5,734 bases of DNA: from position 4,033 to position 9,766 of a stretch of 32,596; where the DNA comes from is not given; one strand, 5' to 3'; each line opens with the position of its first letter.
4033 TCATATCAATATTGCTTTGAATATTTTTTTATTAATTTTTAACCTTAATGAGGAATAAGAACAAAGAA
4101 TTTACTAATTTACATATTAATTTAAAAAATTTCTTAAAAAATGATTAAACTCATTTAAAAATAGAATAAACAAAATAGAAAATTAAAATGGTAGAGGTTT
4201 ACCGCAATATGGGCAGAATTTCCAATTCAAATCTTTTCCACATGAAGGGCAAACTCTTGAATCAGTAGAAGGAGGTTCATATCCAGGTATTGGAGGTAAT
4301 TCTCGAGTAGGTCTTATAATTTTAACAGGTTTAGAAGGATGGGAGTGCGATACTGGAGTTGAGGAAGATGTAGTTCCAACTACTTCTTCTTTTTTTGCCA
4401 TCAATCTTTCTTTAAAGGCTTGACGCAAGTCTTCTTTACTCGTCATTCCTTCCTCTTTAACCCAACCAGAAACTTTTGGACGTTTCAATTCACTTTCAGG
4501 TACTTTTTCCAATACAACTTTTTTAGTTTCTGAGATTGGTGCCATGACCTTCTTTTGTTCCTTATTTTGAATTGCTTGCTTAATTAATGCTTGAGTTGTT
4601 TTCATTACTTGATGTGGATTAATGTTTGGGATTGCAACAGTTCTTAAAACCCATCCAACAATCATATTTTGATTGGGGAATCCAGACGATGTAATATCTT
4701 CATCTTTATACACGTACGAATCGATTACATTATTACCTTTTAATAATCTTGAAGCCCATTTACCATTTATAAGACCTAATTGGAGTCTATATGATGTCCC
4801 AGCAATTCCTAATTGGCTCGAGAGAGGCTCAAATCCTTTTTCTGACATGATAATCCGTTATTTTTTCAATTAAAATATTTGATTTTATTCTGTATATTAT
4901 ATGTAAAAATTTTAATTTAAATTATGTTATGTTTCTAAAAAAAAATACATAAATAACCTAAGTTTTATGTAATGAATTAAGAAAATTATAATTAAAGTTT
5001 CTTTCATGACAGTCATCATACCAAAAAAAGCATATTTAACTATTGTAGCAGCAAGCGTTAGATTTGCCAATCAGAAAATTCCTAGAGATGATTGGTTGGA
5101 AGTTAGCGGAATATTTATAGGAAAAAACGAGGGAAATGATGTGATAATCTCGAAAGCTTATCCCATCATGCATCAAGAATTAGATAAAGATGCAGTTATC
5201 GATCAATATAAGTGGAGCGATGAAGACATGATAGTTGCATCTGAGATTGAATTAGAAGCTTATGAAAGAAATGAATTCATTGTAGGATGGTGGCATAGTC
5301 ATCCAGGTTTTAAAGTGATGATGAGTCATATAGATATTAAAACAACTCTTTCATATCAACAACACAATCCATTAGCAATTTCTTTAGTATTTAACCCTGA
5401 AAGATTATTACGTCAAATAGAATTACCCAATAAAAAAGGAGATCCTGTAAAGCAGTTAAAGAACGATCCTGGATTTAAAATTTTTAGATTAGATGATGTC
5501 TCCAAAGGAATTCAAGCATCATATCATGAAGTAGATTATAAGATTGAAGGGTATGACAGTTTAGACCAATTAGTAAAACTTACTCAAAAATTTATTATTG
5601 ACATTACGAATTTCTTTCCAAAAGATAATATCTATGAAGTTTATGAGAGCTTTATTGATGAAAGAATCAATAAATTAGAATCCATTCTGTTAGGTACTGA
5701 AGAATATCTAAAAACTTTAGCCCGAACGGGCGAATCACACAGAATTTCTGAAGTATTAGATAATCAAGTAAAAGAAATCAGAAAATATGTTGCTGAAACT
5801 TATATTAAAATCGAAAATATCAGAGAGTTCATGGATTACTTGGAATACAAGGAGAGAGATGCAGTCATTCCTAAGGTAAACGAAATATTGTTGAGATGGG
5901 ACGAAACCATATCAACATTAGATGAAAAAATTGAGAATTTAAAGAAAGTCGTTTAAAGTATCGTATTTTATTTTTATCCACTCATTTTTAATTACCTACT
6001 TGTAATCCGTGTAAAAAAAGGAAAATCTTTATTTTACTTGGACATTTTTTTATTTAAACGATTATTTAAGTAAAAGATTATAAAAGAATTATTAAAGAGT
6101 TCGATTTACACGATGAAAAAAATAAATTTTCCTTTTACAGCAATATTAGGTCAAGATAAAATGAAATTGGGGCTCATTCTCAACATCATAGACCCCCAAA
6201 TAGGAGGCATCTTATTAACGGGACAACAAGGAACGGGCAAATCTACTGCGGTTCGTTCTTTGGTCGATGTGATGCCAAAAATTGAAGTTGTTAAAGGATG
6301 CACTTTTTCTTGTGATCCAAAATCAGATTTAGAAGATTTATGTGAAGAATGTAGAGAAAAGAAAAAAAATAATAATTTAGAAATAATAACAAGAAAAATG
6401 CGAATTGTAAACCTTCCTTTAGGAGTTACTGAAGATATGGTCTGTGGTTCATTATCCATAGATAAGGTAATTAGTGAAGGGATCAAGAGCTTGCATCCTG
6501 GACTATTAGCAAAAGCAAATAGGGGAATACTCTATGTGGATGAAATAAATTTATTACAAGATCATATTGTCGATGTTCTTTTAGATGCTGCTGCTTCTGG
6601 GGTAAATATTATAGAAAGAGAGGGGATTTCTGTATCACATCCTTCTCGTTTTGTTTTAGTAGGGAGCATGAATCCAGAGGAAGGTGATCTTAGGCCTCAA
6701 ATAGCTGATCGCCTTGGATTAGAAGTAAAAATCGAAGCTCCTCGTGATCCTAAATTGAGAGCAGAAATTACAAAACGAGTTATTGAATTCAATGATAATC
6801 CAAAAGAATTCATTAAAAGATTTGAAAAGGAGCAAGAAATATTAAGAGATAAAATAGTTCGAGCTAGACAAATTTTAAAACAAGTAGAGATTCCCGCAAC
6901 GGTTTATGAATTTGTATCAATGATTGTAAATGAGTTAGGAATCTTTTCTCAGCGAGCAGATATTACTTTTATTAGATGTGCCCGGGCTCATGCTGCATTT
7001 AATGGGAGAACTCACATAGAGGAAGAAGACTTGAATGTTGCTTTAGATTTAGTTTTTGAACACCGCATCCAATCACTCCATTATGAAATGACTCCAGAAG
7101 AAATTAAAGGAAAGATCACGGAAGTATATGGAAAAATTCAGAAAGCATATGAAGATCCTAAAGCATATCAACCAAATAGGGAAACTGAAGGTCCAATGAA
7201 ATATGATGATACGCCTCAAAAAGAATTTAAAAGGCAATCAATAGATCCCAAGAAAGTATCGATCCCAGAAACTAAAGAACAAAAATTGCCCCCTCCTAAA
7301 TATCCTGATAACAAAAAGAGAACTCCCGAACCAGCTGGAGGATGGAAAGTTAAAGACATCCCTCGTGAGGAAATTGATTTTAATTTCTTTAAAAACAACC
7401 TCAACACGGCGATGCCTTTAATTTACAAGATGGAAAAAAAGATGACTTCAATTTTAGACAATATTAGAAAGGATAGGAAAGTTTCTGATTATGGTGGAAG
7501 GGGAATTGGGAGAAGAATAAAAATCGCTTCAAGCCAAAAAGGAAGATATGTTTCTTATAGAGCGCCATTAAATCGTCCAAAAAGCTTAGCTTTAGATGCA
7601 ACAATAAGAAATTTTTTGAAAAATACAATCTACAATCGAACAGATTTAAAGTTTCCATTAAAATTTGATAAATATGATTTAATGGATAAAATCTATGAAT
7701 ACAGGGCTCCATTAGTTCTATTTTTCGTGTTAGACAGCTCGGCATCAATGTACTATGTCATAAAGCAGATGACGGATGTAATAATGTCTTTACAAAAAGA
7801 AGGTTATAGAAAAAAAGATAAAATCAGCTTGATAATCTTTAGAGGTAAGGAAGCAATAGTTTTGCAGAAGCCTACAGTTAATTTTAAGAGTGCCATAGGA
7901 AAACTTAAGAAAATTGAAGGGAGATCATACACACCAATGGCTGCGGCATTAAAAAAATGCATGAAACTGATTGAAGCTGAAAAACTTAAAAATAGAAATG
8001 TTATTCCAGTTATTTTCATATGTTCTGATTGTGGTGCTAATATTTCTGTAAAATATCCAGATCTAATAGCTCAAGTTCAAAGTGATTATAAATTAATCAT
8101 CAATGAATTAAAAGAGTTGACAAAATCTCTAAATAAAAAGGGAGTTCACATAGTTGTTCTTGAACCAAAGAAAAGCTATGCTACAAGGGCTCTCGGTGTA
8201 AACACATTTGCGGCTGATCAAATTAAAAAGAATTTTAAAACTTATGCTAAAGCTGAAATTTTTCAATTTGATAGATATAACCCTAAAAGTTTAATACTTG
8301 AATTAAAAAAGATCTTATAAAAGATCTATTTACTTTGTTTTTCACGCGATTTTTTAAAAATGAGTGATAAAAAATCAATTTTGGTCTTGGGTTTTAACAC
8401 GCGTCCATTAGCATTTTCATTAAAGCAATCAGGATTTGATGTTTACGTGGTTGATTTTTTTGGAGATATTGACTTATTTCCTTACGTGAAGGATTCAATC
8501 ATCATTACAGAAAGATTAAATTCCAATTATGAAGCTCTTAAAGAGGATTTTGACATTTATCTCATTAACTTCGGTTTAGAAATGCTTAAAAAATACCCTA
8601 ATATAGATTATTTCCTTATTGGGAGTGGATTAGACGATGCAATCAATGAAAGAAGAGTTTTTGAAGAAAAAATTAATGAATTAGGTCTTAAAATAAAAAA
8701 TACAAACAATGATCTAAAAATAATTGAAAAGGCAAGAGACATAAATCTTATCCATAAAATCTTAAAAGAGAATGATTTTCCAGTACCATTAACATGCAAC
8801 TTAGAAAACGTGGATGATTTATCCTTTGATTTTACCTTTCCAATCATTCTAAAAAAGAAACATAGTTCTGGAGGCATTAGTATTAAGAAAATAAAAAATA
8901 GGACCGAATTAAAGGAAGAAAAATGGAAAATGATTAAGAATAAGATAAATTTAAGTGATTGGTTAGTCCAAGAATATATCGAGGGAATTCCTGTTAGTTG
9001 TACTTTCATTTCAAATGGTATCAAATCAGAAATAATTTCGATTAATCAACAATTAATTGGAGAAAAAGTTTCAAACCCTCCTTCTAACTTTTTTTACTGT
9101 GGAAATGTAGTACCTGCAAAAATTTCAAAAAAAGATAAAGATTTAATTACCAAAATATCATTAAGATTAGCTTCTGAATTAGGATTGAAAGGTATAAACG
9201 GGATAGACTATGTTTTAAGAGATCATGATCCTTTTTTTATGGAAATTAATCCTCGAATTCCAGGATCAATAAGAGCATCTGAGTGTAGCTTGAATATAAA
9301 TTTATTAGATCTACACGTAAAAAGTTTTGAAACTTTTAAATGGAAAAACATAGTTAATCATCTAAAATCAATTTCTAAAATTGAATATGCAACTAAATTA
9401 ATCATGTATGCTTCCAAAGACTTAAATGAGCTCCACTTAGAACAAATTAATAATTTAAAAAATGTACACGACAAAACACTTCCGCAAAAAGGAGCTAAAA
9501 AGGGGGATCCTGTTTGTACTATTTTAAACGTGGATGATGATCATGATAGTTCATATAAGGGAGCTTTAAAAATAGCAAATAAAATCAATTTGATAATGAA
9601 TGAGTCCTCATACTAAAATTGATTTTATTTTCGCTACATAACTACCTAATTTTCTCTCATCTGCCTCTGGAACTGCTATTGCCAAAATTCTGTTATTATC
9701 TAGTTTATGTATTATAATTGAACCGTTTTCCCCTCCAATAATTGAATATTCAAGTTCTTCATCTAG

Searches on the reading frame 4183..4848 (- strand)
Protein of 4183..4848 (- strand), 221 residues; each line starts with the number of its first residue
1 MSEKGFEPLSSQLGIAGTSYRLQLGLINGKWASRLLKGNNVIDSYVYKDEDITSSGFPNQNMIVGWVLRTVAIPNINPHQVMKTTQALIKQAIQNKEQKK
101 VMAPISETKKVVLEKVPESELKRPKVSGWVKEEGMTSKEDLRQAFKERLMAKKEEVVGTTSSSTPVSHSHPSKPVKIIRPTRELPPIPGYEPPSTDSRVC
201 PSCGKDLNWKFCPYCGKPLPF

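Call 59: search_protein_families(library=padloc, proteins=[window:4183-4848:-], max_evalue=0.001)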
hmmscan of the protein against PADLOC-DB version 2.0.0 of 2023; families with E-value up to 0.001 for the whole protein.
window:4183-4848:- (221 aa): 0 families

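Call 69: search_protein_families(library=pfam, proteins=[window:4183-4848:-], max_evalue=0.00001)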
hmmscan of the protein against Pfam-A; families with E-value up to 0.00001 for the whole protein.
window:4183-4848:- (221 aa): 1 family
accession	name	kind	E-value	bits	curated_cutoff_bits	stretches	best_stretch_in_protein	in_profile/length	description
PF13248.11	Zn_ribbon_3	-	4.4e-07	29.6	27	0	192-207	11-26/26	zinc-ribbon domain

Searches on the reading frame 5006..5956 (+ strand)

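Call 59: search_protein_families(library=padloc, proteins=[window:5006-5956:+], max_evalue=0.001)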
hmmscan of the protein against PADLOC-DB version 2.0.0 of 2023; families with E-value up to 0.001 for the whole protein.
window:5006-5956:+ (316 aa): 12 families
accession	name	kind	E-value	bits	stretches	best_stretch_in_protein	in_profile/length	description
PDLC00890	JAB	-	4.3e-08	30.8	1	22-125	23-123/157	JAB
PDLC00896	JAB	-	5.6e-06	24.2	1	28-119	31-120/159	JAB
PDLC00895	JAB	-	2e-05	22.3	1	16-120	17-116/162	JAB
PDLC00909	JAB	-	3.6e-05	21.5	1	27-112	37-120/168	JAB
PDLC00902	JAB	-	4.9e-05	21.1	1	27-113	33-116/159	JAB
PDLC00892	JAB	-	8.2e-05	20.3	1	73-118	72-117/174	JAB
PDLC00887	JAB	-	0.00013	20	1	31-113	37-116/160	JAB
PDLC00905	JAB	-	0.00036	18.7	1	85-114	77-105/154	JAB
PDLC02013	SAVED5--SAVED_TIR_JAB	-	0.00038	17.1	1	23-131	24-125/584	-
PDLC00727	Effector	-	0.00045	16.8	1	23-130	24-125/590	TIR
PDLC00893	JAB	-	0.00046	18.2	1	32-115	24-106/157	JAB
PDLC00907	JAB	-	0.00075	17.7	0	93-114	57-78/140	JAB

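Call 69: search_protein_families(library=pfam, proteins=[window:5006-5956:+], max_evalue=0.00001)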
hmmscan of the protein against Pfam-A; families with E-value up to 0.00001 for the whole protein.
window:5006-5956:+ (316 aa): 2 families
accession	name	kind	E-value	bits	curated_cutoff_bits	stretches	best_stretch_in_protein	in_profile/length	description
PF01398.27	JAB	-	5.6e-14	52.4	22.5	1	2-122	5-116/117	JAB1/Mov34/MPN/PAD-1 ubiquitin protease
PF14464.11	Prok-JAB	-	4.1e-06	27.1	25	1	27-112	14-88/114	Prokaryotic homologs of the JAB domain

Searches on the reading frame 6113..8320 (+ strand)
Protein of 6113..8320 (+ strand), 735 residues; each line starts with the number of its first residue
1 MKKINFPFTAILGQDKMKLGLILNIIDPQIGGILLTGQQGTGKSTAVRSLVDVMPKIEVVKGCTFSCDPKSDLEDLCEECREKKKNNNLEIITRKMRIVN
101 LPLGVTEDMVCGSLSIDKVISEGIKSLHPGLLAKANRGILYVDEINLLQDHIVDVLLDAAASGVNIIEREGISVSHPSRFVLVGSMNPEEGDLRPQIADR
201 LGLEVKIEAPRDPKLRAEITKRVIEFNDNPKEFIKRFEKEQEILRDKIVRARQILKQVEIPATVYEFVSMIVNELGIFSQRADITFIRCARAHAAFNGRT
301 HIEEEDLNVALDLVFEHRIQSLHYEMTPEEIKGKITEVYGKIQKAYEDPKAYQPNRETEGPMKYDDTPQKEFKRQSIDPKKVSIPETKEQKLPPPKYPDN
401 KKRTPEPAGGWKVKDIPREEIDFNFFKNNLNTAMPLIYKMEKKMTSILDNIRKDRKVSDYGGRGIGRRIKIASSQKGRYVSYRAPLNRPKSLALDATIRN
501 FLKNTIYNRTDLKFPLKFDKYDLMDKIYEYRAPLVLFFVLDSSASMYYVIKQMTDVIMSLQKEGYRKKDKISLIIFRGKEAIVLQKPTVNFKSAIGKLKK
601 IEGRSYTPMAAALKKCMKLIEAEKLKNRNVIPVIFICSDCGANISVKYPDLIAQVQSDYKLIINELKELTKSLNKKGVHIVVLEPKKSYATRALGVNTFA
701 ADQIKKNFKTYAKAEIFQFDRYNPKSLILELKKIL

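Call 59: search_protein_families(library=padloc, proteins=[window:6113-8320:+], max_evalue=0.001)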
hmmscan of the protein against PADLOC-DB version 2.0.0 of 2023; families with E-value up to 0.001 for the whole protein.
window:6113-8320:+ (735 aa): 2 families
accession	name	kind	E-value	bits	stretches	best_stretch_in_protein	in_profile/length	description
PDLC01994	RtcR_PspF1--CARF_AAA_HTH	-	1.1e-05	22.7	0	128-200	242-316/468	-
PDLC01993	RtcR--CARF_AAA_HTH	-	0.00062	16.3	0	125-160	267-302/523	-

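Call 69: search_protein_families(library=pfam, proteins=[window:6113-8320:+], max_evalue=0.00001)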
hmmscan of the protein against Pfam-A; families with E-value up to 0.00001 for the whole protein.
window:6113-8320:+ (735 aa): 5 families
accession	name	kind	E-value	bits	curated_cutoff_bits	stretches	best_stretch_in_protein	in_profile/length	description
PF17863.7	AAA_lid_2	-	5.7e-13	48.8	22.7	1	274-323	10-57/74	AAA lid domain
PF01078.27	Mg_chelatase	-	3.3e-11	43.4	20.3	1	123-189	93-159/207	Magnesium chelatase, subunit ChlI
PF13519.12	VWA_2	-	2.2e-08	35.1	27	1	537-639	2-105/107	von Willebrand factor type A domain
PF07728.20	AAA_5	-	5.3e-08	33.4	22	0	90-193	21-131/139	AAA domain (dynein-related subfamily)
PF13401.12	AAA_22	-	8.4e-06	26.6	27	0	33-165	8-109/130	AAA domain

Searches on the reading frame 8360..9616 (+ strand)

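Call 8: search_protein_families(library=pfam, proteins=[window:8360-9616:+], max_evalue=0.001)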
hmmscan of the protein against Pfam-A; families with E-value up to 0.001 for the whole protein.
window:8360-9616:+ (418 aa): 7 families
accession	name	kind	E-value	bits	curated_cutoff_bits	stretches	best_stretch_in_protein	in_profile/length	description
PF02655.19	ATP-grasp_3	-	1.1e-29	104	23.2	1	131-303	7-160/160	ATP-grasp domain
PF15632.11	ATPgrasp_Ter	-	1.9e-08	34.6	29.1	1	259-338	45-123/131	ATP-grasp in the biosynthetic pathway with Ter operon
PF07478.18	Dala_Dala_lig_C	-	9.7e-08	32.2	24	1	153-307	30-182/204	D-ala D-ala ligase C-terminus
PF08443.16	RimK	-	6.1e-07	29.7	21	1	156-299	37-166/188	RimK-like ATP-grasp domain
PF02786.22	CPSase_L_D2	-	0.00011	22.3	19.8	0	252-307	129-187/211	Carbamoyl-phosphate synthase L chain, ATP binding domain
PF13535.11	ATP-grasp_4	-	0.00016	21.8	27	1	159-299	2-152/160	ATP-grasp domain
PF02222.28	ATP-grasp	-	0.00071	19.7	27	0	137-300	5-163/179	ATP-grasp domain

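Call 59: search_protein_families(library=padloc, proteins=[window:8360-9616:+], max_evalue=0.001)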
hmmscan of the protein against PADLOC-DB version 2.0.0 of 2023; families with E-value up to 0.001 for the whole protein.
window:8360-9616:+ (418 aa): 0 families
